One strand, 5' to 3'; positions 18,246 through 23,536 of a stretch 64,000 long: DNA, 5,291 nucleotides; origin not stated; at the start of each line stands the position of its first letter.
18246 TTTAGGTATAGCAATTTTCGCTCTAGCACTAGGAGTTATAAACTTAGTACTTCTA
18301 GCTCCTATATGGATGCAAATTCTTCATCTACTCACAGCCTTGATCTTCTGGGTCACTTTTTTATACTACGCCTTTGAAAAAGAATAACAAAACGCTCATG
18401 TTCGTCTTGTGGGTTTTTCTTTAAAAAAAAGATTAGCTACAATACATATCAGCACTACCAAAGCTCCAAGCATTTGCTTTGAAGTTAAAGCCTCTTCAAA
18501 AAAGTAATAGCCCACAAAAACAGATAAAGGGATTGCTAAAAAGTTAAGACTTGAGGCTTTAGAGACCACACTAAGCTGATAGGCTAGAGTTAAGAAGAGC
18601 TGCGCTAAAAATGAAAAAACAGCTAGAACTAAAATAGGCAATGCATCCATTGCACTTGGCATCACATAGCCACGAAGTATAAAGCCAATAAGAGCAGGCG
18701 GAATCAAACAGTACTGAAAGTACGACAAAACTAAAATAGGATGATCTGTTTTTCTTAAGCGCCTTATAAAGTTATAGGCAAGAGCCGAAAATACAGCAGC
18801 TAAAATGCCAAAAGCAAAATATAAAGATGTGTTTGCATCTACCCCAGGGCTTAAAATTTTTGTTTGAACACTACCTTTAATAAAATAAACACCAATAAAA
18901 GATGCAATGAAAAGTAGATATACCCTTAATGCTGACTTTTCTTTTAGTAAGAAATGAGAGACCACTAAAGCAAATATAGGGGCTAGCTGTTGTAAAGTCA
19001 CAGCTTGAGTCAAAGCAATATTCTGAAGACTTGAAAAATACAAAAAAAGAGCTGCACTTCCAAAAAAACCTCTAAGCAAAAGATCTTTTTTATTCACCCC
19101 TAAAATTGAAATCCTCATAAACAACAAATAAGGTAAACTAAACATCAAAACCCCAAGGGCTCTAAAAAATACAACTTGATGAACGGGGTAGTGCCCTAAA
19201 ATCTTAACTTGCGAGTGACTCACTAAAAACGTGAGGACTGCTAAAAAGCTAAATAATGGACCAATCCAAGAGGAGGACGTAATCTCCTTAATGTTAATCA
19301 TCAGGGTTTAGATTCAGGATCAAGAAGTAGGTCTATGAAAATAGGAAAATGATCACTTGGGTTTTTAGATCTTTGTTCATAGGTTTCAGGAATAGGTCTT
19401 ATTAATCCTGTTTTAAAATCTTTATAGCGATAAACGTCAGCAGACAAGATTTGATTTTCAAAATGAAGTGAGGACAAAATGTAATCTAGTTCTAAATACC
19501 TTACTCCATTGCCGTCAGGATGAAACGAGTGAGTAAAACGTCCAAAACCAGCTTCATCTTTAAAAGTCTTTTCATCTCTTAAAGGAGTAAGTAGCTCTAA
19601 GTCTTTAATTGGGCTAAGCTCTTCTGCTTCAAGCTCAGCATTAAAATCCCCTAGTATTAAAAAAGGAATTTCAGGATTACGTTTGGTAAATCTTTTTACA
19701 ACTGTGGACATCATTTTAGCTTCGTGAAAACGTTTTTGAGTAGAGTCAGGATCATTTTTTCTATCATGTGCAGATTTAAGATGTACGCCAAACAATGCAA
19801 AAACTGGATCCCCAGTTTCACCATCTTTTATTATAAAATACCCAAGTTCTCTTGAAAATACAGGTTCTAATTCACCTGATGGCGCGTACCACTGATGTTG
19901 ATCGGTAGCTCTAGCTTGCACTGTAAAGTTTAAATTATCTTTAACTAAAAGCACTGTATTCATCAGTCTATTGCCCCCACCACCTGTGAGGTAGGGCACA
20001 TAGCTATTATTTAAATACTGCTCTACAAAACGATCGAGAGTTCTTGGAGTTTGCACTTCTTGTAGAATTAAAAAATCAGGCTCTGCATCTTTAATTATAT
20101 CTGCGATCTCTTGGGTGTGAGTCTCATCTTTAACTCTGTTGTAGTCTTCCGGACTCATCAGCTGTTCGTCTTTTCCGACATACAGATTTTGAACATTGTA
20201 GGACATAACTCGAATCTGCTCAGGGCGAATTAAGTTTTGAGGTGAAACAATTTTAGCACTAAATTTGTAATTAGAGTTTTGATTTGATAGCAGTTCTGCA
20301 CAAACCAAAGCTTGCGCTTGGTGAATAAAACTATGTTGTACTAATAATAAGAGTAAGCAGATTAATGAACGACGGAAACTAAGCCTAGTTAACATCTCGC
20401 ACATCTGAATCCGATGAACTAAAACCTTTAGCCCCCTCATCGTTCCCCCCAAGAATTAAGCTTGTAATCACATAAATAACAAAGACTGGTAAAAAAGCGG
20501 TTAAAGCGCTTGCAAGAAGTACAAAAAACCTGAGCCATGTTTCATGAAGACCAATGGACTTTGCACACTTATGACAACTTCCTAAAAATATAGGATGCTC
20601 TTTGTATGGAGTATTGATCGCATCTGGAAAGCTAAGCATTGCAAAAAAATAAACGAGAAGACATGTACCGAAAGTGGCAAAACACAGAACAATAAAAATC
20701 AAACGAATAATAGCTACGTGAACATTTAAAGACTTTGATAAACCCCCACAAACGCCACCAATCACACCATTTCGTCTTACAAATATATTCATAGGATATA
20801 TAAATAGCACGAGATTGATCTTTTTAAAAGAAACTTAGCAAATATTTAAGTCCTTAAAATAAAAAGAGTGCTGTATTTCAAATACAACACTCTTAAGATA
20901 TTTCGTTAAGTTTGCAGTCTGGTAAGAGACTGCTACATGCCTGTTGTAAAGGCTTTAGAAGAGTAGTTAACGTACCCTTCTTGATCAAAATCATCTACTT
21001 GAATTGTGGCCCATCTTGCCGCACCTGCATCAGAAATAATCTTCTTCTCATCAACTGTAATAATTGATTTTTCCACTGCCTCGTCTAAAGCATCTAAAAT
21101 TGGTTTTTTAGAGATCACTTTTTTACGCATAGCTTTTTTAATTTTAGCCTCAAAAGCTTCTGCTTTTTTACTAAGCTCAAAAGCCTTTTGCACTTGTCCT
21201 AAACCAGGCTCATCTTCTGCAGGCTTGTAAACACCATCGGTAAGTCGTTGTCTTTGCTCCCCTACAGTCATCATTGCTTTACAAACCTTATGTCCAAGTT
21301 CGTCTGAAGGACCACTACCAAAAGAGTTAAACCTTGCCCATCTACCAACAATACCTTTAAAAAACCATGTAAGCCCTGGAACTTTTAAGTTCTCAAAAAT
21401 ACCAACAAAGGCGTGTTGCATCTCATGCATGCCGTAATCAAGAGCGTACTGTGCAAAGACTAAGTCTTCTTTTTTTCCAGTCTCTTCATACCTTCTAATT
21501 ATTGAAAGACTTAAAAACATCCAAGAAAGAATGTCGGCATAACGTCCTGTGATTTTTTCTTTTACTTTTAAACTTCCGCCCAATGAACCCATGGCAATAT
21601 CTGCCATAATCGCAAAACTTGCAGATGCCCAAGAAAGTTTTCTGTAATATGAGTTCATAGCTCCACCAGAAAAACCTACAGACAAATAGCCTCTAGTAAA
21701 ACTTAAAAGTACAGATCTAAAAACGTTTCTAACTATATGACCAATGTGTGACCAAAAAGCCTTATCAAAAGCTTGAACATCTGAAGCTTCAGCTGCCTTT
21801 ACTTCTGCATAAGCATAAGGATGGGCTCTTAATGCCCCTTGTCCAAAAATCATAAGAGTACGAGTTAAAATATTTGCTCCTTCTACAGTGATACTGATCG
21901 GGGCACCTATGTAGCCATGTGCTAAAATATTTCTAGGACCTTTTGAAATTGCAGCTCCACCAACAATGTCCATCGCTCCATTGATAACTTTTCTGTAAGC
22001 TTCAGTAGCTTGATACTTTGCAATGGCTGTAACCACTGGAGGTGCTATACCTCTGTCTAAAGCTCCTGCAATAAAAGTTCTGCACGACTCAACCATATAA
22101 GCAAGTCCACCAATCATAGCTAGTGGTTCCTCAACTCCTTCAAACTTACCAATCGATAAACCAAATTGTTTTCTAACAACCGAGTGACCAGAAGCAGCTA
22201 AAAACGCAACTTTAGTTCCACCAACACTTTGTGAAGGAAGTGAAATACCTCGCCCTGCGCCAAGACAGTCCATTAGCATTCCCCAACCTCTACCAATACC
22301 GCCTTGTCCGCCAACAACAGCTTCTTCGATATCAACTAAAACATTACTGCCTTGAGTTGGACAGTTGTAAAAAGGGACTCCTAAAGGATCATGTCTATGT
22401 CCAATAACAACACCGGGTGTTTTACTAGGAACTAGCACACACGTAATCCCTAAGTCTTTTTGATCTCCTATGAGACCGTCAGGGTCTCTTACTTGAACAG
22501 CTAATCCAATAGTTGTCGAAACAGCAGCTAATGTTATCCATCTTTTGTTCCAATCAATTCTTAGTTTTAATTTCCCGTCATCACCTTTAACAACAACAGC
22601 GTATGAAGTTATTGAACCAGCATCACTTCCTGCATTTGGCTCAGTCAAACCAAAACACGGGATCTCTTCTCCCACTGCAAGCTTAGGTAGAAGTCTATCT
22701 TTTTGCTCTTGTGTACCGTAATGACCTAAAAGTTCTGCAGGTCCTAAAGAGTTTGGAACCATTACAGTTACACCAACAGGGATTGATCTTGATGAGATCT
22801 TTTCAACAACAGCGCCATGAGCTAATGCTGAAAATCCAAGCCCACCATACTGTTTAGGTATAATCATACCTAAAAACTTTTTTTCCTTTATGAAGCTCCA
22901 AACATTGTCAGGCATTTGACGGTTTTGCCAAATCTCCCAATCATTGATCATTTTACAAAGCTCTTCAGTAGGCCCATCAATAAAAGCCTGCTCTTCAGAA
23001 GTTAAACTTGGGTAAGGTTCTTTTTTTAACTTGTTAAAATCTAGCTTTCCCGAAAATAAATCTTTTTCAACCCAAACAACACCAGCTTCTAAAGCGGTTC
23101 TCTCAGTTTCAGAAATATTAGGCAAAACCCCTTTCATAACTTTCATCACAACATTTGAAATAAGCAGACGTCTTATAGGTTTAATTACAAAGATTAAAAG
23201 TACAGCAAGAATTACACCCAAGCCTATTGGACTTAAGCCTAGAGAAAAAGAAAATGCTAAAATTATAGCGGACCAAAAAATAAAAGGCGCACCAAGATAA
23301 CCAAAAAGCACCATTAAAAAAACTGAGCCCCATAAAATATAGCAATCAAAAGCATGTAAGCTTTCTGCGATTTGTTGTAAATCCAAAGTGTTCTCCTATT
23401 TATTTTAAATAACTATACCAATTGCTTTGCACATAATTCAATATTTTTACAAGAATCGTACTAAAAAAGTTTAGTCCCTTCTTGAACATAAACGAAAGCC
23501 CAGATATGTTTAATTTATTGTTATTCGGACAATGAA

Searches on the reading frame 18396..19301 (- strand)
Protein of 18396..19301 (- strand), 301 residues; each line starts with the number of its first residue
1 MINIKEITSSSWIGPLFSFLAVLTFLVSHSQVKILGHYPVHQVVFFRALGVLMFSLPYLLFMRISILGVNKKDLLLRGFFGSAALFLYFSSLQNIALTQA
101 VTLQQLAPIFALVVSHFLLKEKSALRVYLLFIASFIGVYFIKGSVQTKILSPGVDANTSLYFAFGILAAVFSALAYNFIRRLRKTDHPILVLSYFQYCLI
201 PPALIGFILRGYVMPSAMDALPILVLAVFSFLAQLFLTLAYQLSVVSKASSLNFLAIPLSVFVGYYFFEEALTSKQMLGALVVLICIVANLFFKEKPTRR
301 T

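Call 31: search_protein_families(library=pfam, proteins=[window:18396-19301:-], max_evalue=0.001)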
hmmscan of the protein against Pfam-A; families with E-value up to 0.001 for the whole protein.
window:18396-19301:- (301 aa): 2 families
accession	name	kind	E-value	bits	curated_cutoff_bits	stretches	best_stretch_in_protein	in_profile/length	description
PF00892.27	EamA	-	3.5e-24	86.1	28.2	2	13-141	2-133/135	EamA-like transporter family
PF06800.18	Sugar_transport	-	4.9e-06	26.6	26.3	0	32-134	164-266/280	Sugar transport protein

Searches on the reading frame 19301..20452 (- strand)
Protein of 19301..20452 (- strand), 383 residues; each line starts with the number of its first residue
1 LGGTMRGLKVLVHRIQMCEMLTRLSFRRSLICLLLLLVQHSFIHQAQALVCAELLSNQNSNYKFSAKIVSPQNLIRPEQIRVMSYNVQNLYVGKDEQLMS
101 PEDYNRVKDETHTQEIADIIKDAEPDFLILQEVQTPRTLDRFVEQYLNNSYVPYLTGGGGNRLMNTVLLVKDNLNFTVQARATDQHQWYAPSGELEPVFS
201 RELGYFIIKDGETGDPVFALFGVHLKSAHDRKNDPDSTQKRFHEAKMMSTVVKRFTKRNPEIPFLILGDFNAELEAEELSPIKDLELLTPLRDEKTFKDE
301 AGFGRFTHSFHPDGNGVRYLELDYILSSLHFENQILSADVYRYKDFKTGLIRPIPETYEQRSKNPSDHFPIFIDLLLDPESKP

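Call 31: search_protein_families(library=pfam, proteins=[window:19301-20452:-], max_evalue=0.001)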
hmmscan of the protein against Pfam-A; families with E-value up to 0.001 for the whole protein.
window:19301-20452:- (383 aa): 1 family
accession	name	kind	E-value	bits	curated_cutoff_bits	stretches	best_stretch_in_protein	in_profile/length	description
PF03372.29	Exo_endo_phos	-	1e-13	52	24.5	1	83-368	1-225/225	Endonuclease/Exonuclease/phosphatase family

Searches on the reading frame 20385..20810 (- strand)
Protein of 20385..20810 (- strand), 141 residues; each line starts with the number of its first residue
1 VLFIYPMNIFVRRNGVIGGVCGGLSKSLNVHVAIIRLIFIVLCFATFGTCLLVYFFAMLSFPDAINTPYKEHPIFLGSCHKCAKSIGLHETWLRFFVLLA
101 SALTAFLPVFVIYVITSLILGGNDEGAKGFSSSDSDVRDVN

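Call 31: search_protein_families(library=pfam, proteins=[window:20385-20810:-], max_evalue=0.001)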
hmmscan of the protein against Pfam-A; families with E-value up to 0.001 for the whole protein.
window:20385-20810:- (141 aa): 1 family
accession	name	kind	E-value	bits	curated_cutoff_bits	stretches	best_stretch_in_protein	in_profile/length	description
PF04024.17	PspC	-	1.2e-17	63.9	25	1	12-63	7-57/58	PspC domain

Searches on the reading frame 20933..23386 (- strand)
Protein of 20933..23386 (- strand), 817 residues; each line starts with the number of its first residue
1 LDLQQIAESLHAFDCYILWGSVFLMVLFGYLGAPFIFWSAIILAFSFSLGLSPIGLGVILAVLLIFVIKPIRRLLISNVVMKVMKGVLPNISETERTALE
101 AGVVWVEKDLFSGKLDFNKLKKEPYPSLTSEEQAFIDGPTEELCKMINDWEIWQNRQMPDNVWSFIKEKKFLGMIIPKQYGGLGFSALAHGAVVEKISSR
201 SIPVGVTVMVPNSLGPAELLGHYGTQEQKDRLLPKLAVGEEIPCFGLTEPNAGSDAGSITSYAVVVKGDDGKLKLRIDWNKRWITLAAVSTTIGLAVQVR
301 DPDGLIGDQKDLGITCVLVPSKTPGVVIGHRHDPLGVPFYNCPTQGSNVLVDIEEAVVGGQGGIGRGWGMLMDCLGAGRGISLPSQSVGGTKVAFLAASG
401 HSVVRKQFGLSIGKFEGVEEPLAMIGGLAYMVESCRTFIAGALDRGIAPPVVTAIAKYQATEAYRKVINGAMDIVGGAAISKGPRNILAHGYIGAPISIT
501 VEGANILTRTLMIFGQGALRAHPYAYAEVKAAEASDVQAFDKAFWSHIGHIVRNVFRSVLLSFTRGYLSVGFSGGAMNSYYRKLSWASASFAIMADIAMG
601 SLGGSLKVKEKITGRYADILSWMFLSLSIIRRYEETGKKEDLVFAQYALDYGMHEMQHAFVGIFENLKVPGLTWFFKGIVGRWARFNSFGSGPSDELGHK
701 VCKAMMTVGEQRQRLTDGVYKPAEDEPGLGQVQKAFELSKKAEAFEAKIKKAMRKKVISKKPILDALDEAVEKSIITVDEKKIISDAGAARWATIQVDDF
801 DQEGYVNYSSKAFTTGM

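Call 24: list_cluster_members(proteins=[P0001, window:20933-23386:-, window:24042-25346:+])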
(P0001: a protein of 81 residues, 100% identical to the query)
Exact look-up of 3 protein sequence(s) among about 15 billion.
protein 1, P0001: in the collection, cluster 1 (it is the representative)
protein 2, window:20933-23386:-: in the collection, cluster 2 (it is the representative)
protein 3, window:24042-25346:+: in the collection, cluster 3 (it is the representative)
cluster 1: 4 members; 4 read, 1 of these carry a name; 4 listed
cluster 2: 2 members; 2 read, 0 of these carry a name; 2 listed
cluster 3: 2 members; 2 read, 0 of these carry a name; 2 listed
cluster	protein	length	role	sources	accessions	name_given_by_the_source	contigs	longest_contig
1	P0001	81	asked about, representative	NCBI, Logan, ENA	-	-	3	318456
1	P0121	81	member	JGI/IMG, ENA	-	hypothetical protein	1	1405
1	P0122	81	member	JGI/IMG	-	-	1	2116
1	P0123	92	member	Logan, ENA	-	-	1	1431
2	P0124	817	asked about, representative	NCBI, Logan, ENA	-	-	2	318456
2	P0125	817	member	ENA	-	-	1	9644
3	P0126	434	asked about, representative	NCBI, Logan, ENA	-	-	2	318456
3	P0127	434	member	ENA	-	-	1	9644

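Call 31: search_protein_families(library=pfam, proteins=[window:20933-23386:-], max_evalue=0.001)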
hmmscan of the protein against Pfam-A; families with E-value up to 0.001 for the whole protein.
window:20933-23386:- (817 aa): 4 families
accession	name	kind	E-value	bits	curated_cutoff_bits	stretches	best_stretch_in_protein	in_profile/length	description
PF09317.16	ACDH_C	-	2.6e-86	290.2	25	1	519-800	1-284/284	Acyl-CoA dehydrogenase, C-terminal, bacterial type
PF02771.21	Acyl-CoA_dh_N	-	1.8e-20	73.8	22.9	1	141-240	17-113/113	Acyl-CoA dehydrogenase, N-terminal domain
PF02770.24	Acyl-CoA_dh_M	-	1.2e-16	61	33.3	1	244-341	1-88/97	Acyl-CoA dehydrogenase, middle domain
PF00441.29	Acyl-CoA_dh_1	-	1.9e-12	48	22.4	1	365-505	1-138/150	Acyl-CoA dehydrogenase, C-terminal domain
